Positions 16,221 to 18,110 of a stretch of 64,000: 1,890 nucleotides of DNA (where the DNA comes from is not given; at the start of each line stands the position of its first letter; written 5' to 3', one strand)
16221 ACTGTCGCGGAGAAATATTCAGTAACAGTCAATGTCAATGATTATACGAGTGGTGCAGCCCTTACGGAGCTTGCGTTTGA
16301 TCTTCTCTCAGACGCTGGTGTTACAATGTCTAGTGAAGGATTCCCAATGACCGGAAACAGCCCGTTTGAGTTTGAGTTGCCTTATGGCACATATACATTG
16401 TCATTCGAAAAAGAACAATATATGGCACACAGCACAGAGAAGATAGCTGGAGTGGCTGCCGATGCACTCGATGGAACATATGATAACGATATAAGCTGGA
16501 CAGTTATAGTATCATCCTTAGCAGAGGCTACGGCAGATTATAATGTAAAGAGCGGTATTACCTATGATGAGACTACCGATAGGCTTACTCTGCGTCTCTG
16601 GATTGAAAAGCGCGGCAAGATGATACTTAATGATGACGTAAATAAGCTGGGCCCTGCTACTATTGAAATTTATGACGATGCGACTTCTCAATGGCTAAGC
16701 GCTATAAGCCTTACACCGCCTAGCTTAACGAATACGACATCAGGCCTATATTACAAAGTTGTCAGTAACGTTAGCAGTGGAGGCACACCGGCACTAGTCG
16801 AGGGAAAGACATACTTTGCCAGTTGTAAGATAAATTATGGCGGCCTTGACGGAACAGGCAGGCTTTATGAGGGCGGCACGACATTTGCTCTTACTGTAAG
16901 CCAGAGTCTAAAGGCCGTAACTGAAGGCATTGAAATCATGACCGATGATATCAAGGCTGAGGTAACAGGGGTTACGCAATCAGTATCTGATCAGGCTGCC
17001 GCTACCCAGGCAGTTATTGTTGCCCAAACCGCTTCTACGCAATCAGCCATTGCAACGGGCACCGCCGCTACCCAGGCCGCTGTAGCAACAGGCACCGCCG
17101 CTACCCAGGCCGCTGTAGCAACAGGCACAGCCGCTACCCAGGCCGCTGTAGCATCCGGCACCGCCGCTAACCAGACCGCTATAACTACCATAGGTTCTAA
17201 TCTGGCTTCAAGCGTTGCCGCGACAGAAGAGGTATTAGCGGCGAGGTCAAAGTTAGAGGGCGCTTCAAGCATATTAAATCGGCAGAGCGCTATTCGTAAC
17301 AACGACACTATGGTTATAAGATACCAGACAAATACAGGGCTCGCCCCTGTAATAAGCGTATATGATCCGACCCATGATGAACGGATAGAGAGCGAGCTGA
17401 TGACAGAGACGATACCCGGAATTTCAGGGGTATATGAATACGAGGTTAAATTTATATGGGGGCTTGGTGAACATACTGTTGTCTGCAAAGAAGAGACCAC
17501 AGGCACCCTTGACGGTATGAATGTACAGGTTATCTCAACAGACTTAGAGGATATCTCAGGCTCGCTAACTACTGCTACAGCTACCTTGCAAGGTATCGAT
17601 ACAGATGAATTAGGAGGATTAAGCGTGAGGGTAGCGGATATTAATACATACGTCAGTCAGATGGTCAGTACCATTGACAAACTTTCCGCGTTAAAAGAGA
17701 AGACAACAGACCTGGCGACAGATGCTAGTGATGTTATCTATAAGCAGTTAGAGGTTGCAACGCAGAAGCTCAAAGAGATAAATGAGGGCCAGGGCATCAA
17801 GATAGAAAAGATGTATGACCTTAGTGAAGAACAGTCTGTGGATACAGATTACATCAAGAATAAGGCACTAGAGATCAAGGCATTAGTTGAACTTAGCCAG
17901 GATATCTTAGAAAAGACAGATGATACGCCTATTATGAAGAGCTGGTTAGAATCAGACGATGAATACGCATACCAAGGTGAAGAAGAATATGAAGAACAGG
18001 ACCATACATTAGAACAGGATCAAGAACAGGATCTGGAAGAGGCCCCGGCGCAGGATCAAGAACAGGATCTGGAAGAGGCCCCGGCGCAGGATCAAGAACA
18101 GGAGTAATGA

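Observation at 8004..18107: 10-kb giant surface protein immediately downstream of the DGR RT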

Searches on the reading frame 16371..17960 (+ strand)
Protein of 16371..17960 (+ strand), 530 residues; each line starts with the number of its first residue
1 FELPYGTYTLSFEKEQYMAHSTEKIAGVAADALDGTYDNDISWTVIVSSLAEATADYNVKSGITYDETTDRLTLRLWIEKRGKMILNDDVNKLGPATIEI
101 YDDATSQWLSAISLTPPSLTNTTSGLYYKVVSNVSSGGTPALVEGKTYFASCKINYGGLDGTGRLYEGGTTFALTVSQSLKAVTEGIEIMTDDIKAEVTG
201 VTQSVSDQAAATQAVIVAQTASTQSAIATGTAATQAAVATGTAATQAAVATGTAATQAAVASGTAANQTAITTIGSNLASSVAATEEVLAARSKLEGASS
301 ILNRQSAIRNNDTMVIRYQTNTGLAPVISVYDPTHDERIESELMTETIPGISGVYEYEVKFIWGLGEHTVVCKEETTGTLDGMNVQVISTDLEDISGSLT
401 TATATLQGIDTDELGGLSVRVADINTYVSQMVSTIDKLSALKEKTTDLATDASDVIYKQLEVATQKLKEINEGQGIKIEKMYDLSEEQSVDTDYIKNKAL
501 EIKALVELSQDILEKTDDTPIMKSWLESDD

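Call 51: find_homologous_proteins(query=window:16371-17960:+, max_evalue=0.001)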
Query window:16371-17960:+ (530 aa): 2 proteins with E <= 0.001 among 8000 candidates.
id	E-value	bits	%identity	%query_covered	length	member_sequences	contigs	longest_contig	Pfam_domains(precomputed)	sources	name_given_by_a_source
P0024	1.2e-110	389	44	100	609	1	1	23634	-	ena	-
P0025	8.3e-90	320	45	85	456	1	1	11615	-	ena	-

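Call 64: predict_structure(alignment_id=A3)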
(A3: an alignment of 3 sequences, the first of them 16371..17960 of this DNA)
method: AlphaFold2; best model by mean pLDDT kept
length: 530 residues; sequences in the alignment: 3
mean_pLDDT: 48.7   pTM: 0.26
mean pLDDT of the five models: 48.7, 48.1, 45.6, 45.4, 45.2
residues with pLDDT >= 90: 0; 70-90: 11; 50-70: 224; < 50: 295
segments of 3 or more residues with pLDDT < 50: 1-5, 11-17, 20-55, 82-84, 116-126, 128-130, 135-140, 176-188, 277-310, 332-334, 336-351, 363-425, 437-442, 445-490, 508-530
pLDDT, mean of each block of 10 residues (from residue 1): 47 49 39 40 43 48 60 58 50 64 70 52 45 46 64 61 62 52 45 59 63 64 57 57 55 55 53 50 40 30 37 55 52 47 42 55 47 37 31 28 31 40 49 50 47 46 46 40 40 52 51 42 35
secondary structure, 60 per line:
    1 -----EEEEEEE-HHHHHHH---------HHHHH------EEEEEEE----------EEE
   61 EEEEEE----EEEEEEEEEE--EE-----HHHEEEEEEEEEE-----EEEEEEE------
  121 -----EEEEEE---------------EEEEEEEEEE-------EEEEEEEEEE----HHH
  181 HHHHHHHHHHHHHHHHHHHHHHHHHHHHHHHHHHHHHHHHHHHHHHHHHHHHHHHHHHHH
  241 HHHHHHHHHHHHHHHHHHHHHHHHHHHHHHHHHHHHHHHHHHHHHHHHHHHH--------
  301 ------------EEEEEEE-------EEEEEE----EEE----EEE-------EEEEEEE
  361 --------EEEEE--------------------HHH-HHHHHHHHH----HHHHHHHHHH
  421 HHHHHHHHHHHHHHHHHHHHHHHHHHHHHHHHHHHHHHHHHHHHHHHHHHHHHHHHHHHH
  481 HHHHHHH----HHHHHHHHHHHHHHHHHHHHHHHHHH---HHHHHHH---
elements in order: E6-12 H14-20 H30-34 E41-47 E58-66 E71-80 E93-102 E108-114 E126-131 E147-156 E164-173 H178-292 E313-319 E327-332 E337-339 E344-346 E354-360 E369-373 H398-406 H411-487 H492-517 H521-527

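Call 66: search_protein_representatives(alignment_id=A3)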
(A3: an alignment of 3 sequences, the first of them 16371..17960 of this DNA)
Query: 3 sequences, 533 profile positions. Proteins with E-value up to 0.001 (for the whole library): 324; up to 1e-10: 231; up to 1e-30: 135. The best 150 are listed.
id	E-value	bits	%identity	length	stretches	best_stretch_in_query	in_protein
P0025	1.2e-277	938.3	-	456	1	78-533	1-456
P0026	1.5e-260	881.9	-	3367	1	1-525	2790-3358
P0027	3.0e-185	633.3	-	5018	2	1-501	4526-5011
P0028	6.0e-173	592.7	-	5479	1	1-509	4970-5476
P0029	2.2e-150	518.2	-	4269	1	1-489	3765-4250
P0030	9.7e-149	512.8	-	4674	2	245-488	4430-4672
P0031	5.8e-148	510.3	-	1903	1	1-488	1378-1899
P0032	3.4e-138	478.0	-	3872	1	1-527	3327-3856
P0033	3.1e-135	468.3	-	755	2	42-502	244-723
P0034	1.6e-134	465.9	-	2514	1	1-488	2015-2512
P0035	4.9e-111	388.4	-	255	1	237-488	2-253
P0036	3.1e-108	379.1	-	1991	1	2-487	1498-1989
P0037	2.0e-107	376.5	-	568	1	1-487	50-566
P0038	1.4e-106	373.7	-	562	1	1-487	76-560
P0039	6.2e-104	365.0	-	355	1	178-488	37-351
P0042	1.8e-99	350.2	-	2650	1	1-487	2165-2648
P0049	3.8e-94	332.7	-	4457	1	1-487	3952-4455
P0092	6.7e-54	199.8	-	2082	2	27-488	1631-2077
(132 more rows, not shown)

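Call 68: find_encoding_contigs(protein=P0034, flank=10000, max_places=2)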
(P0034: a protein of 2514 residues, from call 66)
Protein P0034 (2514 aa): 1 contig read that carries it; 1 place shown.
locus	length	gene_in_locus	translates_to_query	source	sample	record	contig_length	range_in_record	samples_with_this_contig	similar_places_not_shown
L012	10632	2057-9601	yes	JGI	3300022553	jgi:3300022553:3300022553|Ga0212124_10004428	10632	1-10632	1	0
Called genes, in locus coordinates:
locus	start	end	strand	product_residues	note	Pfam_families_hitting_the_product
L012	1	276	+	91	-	?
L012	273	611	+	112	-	PF22296:bAvd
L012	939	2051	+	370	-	PF00078:RVT_1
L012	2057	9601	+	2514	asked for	-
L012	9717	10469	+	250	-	-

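Call 69: find_encoding_contigs(protein=P0042, flank=10000, max_places=2)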
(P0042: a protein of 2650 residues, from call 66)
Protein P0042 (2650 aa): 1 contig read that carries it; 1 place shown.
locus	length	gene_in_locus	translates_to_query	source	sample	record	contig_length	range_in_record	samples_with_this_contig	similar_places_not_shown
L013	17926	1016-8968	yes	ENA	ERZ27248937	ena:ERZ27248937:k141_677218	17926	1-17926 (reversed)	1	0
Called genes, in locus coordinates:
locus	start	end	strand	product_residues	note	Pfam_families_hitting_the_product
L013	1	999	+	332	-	?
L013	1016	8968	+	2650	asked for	PF26198:Ig_SMCHD1_6th (faint), PF02369:Big_1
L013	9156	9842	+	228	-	-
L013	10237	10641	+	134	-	PF00196:GerE (faint), PF04545:Sigma70_r4 (weak), PF08281:Sigma70_r4_2 (faint)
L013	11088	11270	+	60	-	-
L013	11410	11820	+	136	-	PF04492:Phage_rep_O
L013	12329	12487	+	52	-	-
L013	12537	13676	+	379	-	PF24624:Int_N, PF13102:Phage_int_SAM_5 (weak), PF00589:Phage_integrase, PF22823:MrpR_C_cat (weak)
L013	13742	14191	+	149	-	PF01951:Archease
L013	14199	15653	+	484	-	PF01139:RtcB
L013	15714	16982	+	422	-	PF02403:Seryl_tRNA_N, PF00587:tRNA-synt_2b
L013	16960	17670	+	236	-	-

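Call 73: find_encoding_contigs(protein=P0027, flank=10000, max_places=2)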
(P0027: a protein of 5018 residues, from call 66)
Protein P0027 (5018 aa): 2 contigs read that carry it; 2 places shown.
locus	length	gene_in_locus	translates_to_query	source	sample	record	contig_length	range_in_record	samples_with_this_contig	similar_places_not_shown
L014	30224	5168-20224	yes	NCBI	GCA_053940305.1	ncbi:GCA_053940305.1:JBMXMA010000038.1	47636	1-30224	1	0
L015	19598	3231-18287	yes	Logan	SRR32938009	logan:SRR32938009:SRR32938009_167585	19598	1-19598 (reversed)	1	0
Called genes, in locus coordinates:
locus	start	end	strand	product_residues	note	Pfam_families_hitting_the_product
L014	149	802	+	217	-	PF00072:Response_reg, PF00196:GerE, PF08281:Sigma70_r4_2 (weak), PF13384:HTH_23 (weak)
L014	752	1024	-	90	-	PF02604:PhdYeFM_antitox (weak), PF18506:RelB-like (weak)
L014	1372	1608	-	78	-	PF07927:HicA_toxin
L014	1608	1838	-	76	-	-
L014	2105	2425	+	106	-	-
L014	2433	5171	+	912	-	PF10102:DUF2341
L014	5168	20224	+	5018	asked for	PF13229:Beta_helix (weak), PF05048:NosD, PF10162:G8 (weak), PF13229:Beta_helix, PF00041:fn3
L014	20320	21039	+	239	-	-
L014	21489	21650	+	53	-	-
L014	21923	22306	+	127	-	PF12728:HTH_17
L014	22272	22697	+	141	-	PF01966:HD, PF13487:HD_5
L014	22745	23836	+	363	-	PF10082:BBP2_2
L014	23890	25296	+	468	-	PF13727:CoA_binding_3, PF02397:Bac_transf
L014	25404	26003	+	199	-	PF02563:Poly_export, PF22461:SLBB_2, PF10531:SLBB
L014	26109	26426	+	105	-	PF05635:23S_rRNA_IVP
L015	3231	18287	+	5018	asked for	PF13229:Beta_helix (weak), PF05048:NosD, PF10162:G8 (weak), PF13229:Beta_helix, PF00041:fn3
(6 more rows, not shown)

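Call 74: find_encoding_contigs(protein=P0049, flank=10000, max_places=2)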
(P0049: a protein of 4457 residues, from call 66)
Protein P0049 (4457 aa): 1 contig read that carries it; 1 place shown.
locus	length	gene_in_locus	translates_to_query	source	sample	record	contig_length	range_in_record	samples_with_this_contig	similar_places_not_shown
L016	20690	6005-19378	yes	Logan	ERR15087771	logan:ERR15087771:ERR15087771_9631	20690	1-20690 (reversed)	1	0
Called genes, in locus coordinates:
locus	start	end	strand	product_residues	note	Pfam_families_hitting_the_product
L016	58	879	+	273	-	PF13191:AAA_16 (weak), PF01637:ATPase_2 (weak), PF13173:AAA_14 (faint), PF13401:AAA_22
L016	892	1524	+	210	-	PF11356:T2SSC (weak)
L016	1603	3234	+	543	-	PF07660:STN, PF03958:Secretin_N, PF00263:Secretin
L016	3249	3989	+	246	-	PF13431:TPR_17 (faint), PF00515:TPR_1 (faint), PF07719:TPR_2 (weak), PF13174:TPR_6 (faint), PF13181:TPR_8 (faint), PF13432:TPR_16, PF13414:TPR_11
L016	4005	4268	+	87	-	-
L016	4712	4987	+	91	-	-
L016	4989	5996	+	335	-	PF01797:Y1_Tnp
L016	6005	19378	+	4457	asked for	PF01344:Kelch_1 (faint), PF13964:Beta-prop_Calicin (faint), PF10102:DUF2341, PF02369:Big_1 (weak)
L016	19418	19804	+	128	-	PF05635:23S_rRNA_IVP, PF22296:bAvd (weak)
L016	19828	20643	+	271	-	-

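Call 98: find_encoding_contigs(protein=P0092, flank=10000, max_places=2)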
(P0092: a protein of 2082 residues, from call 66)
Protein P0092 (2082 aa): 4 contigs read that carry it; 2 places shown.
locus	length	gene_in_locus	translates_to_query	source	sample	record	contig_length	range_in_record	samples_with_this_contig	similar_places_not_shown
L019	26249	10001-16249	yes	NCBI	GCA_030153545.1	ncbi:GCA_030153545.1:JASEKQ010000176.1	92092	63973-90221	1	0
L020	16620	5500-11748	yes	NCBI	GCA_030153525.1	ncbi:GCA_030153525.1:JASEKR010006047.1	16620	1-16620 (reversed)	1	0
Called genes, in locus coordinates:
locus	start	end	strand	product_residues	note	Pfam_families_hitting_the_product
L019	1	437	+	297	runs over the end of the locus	PF02775:TPP_enzyme_C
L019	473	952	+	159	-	PF00210:Ferritin, PF02915:Rubrerythrin, PF03232:COQ7 (faint)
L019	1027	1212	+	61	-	PF12797:Fer4_2 (weak), PF00037:Fer4 (weak), PF12837:Fer4_6 (weak), PF13459:Fer4_15, PF14697:Fer4_21 (weak), PF13370:Fer4_13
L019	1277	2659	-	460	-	PF13623:SurA_N_2, PF13624:SurA_N_3, PF13145:Rotamase_2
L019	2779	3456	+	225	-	PF20582:UPF0758_N, PF04002:RadC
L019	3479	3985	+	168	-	PF10543:ORF6N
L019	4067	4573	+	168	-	PF10543:ORF6N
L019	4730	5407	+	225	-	PF20582:UPF0758_N, PF04002:RadC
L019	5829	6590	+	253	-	PF01797:Y1_Tnp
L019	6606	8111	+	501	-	PF03781:FGE-sulfatase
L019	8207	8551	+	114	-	PF22296:bAvd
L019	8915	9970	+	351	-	PF00078:RVT_1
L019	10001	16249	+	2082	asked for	PF17957:Big_7 (faint), PF02012:BNR (faint), PF10342:Kre9_KNH (faint), PF21471:Reelin_subrepeat-B (faint), PF03174:CHB_HEX_C (faint)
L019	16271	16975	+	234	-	-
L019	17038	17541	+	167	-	PF10543:ORF6N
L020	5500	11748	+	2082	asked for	PF17957:Big_7 (faint), PF02012:BNR (faint), PF10342:Kre9_KNH (faint), PF21471:Reelin_subrepeat-B (faint), PF03174:CHB_HEX_C (faint)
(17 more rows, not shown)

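Call 105: search_solved_structures(query=A3, max_evalue=1)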
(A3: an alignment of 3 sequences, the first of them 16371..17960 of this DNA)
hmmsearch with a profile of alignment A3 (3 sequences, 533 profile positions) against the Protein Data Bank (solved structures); distinct sequences matched with E-value up to 1: 2.
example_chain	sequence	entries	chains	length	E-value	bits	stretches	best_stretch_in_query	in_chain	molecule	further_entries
1mjh_A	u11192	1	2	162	0.53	12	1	391-453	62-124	PROTEIN (ATP-BINDING DOMAIN OF PROTEIN MJ0577)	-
1tlq_A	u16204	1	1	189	0.97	11.1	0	149-201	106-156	Hypothetical protein ypjQ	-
